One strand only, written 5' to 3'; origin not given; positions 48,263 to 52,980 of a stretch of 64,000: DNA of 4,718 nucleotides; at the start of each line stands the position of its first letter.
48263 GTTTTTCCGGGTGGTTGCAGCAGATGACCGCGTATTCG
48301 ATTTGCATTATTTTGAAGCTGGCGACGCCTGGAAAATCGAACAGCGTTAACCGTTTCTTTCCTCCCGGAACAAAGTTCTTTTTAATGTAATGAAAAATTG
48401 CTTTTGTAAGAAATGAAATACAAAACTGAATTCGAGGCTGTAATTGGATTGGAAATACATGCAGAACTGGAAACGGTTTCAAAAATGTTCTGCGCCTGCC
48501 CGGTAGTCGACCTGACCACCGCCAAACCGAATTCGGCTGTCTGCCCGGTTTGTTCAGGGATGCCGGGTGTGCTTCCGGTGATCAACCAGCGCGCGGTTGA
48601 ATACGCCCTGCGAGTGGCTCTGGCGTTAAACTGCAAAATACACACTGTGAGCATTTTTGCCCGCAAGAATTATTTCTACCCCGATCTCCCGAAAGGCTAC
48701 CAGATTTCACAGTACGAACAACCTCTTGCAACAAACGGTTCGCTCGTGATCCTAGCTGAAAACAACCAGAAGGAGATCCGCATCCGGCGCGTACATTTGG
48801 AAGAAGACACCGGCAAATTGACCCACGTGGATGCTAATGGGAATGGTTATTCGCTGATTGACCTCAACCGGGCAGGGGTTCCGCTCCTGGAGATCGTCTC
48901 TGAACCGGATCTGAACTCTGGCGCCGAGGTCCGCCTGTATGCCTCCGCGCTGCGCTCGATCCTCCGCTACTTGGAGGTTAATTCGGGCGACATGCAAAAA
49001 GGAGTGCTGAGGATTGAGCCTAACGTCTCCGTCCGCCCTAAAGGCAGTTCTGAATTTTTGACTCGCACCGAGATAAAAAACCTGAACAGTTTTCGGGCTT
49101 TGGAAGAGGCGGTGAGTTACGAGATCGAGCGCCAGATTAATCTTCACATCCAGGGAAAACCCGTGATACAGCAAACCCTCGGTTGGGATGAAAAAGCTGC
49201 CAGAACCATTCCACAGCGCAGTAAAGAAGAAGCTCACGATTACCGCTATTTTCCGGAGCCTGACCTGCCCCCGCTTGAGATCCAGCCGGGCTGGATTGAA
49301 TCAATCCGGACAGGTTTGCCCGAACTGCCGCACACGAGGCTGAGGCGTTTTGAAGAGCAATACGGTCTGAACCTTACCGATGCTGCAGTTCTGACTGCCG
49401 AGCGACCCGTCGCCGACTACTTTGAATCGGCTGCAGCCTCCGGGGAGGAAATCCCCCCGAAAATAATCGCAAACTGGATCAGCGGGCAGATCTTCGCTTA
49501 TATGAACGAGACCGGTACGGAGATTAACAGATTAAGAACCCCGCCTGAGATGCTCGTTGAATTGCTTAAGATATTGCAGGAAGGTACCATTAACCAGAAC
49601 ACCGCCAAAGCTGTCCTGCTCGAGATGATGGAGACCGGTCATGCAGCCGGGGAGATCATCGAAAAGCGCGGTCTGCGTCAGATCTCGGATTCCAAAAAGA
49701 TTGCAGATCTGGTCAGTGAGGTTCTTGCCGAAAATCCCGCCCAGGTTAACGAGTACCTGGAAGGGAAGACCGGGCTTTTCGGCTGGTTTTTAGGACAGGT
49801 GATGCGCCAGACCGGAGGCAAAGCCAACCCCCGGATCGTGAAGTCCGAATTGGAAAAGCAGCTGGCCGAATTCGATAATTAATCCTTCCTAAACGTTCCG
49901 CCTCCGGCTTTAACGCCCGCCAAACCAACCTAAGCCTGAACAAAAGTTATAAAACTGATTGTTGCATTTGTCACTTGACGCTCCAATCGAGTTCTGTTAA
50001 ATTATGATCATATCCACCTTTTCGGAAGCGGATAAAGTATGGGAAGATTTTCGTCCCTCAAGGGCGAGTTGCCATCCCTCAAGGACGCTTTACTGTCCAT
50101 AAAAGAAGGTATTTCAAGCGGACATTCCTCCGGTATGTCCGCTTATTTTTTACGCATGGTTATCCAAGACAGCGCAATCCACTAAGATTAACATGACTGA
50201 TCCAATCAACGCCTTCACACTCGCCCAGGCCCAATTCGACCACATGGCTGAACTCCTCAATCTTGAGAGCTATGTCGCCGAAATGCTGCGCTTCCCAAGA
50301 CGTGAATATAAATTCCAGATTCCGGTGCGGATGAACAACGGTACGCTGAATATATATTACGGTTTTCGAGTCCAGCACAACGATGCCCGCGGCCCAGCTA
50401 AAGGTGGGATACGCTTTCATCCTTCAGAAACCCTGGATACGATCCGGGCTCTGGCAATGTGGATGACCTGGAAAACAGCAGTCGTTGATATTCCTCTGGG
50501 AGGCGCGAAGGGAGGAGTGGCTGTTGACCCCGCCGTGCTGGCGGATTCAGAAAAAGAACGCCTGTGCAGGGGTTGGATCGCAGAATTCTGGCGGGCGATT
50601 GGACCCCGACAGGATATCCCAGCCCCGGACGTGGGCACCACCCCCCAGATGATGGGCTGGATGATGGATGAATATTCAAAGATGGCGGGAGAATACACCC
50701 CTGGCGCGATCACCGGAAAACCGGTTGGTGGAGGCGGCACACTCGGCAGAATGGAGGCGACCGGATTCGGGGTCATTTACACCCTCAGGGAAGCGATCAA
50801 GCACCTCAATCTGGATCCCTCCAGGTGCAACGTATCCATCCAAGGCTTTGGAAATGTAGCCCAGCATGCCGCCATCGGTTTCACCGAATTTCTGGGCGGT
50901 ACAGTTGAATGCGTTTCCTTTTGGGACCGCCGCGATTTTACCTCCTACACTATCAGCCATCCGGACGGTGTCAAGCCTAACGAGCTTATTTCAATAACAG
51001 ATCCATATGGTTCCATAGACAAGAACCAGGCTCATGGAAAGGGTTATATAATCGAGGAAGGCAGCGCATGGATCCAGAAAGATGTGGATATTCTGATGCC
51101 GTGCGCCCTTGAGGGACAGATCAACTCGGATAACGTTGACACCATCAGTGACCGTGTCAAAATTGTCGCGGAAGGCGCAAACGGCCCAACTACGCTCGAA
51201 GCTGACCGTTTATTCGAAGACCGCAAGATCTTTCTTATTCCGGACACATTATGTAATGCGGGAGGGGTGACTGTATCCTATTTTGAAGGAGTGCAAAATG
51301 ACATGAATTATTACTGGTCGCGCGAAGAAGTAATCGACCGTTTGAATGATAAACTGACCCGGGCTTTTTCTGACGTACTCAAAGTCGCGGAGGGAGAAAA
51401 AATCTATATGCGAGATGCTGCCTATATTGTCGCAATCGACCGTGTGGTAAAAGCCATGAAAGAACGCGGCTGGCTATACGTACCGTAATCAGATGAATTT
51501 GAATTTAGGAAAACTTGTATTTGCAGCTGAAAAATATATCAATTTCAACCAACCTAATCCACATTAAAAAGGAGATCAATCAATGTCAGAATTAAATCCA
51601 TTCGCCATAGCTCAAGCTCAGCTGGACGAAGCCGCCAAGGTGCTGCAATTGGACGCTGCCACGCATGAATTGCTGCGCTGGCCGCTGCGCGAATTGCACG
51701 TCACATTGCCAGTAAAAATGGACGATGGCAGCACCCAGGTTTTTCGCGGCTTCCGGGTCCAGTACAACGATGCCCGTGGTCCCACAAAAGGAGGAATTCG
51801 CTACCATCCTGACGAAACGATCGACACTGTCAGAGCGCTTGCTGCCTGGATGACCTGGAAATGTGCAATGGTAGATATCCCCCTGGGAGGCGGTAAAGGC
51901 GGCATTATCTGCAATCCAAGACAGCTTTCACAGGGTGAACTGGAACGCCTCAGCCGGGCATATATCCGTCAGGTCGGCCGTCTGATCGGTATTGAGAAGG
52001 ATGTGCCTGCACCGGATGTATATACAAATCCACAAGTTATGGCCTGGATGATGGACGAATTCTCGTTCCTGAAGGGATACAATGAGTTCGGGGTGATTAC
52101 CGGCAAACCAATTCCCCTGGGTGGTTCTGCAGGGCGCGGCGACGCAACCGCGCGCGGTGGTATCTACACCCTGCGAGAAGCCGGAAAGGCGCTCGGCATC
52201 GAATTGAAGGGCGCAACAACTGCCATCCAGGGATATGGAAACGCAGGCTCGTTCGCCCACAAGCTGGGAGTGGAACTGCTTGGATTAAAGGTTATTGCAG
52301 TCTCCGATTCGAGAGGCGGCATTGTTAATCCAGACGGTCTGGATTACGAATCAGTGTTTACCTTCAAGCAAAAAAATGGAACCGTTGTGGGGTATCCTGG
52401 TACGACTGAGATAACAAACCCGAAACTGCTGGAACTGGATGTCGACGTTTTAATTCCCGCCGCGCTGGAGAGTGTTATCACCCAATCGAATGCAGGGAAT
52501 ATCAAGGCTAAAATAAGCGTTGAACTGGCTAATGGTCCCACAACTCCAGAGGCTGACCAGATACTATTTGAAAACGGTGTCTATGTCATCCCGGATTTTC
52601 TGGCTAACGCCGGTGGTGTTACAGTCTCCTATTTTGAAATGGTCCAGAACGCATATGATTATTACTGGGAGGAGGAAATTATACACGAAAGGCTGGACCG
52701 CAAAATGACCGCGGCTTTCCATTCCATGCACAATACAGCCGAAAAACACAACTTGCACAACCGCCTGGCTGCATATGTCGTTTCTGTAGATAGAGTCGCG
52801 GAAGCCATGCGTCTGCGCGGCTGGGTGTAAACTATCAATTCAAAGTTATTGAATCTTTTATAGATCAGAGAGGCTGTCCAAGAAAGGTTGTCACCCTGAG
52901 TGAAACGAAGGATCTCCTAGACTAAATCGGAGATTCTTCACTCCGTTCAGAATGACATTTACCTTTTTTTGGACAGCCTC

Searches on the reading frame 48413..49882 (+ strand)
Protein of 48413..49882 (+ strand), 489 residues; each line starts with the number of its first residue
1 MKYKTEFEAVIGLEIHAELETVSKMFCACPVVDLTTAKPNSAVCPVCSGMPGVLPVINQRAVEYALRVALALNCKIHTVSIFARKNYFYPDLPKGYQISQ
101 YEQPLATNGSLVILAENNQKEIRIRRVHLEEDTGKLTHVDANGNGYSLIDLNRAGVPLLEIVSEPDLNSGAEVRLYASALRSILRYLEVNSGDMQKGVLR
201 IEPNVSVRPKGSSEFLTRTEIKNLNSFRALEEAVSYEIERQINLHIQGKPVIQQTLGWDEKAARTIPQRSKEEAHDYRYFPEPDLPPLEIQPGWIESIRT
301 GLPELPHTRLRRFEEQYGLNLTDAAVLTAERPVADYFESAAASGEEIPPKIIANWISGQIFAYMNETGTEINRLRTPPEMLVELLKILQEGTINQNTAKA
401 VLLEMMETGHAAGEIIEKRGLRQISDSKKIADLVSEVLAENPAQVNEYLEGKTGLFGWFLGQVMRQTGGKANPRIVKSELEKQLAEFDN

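Call 24: search_protein_families(library=ncbifam, proteins=[window:48413-49882:+], max_evalue=1e-10)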
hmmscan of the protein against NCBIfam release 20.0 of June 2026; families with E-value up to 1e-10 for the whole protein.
window:48413-49882:+ (489 aa): 9 families
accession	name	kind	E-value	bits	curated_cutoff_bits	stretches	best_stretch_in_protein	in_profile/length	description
NF004012.0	PRK05477.1-2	equivalog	1.4e-190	634.2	338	1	5-486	2-480/481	Asp-tRNA(Asn)/Glu-tRNA(Gln) amidotransferase subunit GatB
NF004014.0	PRK05477.1-4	equivalog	2.4e-182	606.9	414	1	6-484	2-474/475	Asp-tRNA(Asn)/Glu-tRNA(Gln) amidotransferase subunit GatB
TIGR00133.1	gatB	equivalog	1.8e-170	567.6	314.8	1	5-484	2-480/481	Asp-tRNA(Asn)/Glu-tRNA(Gln) amidotransferase subunit GatB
NF004015.0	PRK05477.1-5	equivalog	1e-168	562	628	1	4-485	12-487/488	Asp-tRNA(Asn)/Glu-tRNA(Gln) amidotransferase subunit GatB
NF004011.1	PRK05477.1-1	equivalog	1.2e-151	505.8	680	1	6-485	2-474/475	Asp-tRNA(Asn)/Glu-tRNA(Gln) amidotransferase subunit GatB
NF004013.0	PRK05477.1-3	equivalog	6e-141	470.3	653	1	5-480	15-495/501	Asp-tRNA(Asn)/Glu-tRNA(Gln) amidotransferase subunit GatB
NF003107.0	PRK04028.1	equivalog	1.1e-48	166.1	456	2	277-487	426-627/630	Glu-tRNA(Gln) amidotransferase subunit GatE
TIGR00134.1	gatE_arch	equivalog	2.3e-43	148.4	319.55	2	278-486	421-620/622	Glu-tRNA(Gln) amidotransferase subunit GatE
NF011291.0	PRK14703.1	equivalog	2.4e-36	125.3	681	1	307-485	597-768/769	glutamine--tRNA ligase/YqeY domain fusion protein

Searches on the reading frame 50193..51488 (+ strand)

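Call 45: search_protein_families(library=pfam, proteins=[window:50193-51488:+], max_evalue=0.000001)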
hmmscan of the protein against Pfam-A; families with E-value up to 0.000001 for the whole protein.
window:50193-51488:+ (431 aa): 2 families
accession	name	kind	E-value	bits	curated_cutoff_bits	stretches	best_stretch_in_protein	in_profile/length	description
PF00208.27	ELFV_dehydrog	-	6.1e-66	223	23.4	1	181-426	1-241/241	Glutamate/Leucine/Phenylalanine/Valine dehydrogenase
PF02812.23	ELFV_dehydrog_N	-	1.4e-53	180.5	25.3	1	35-163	1-129/129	Glu/Leu/Phe/Val dehydrogenase, dimerisation domain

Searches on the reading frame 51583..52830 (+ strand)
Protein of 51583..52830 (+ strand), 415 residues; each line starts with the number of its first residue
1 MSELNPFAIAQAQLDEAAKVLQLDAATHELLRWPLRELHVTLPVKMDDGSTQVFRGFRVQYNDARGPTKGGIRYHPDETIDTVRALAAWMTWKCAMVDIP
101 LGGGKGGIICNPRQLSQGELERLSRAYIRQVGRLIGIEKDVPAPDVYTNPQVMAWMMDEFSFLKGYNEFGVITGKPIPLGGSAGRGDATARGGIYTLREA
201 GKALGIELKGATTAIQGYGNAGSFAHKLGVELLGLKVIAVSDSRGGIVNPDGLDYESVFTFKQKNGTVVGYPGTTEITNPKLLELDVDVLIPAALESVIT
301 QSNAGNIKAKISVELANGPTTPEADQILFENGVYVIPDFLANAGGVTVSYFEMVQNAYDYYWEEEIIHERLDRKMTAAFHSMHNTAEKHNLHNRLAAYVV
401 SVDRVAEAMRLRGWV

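Call 45: search_protein_families(library=pfam, proteins=[window:51583-52830:+], max_evalue=0.000001)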
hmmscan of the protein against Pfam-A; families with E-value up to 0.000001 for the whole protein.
window:51583-52830:+ (415 aa): 2 families
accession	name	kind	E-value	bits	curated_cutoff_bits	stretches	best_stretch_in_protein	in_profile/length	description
PF00208.27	ELFV_dehydrog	-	6e-76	255.8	23.4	1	180-413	1-241/241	Glutamate/Leucine/Phenylalanine/Valine dehydrogenase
PF02812.23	ELFV_dehydrog_N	-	1.2e-56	190.4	25.3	1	35-161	2-128/129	Glu/Leu/Phe/Val dehydrogenase, dimerisation domain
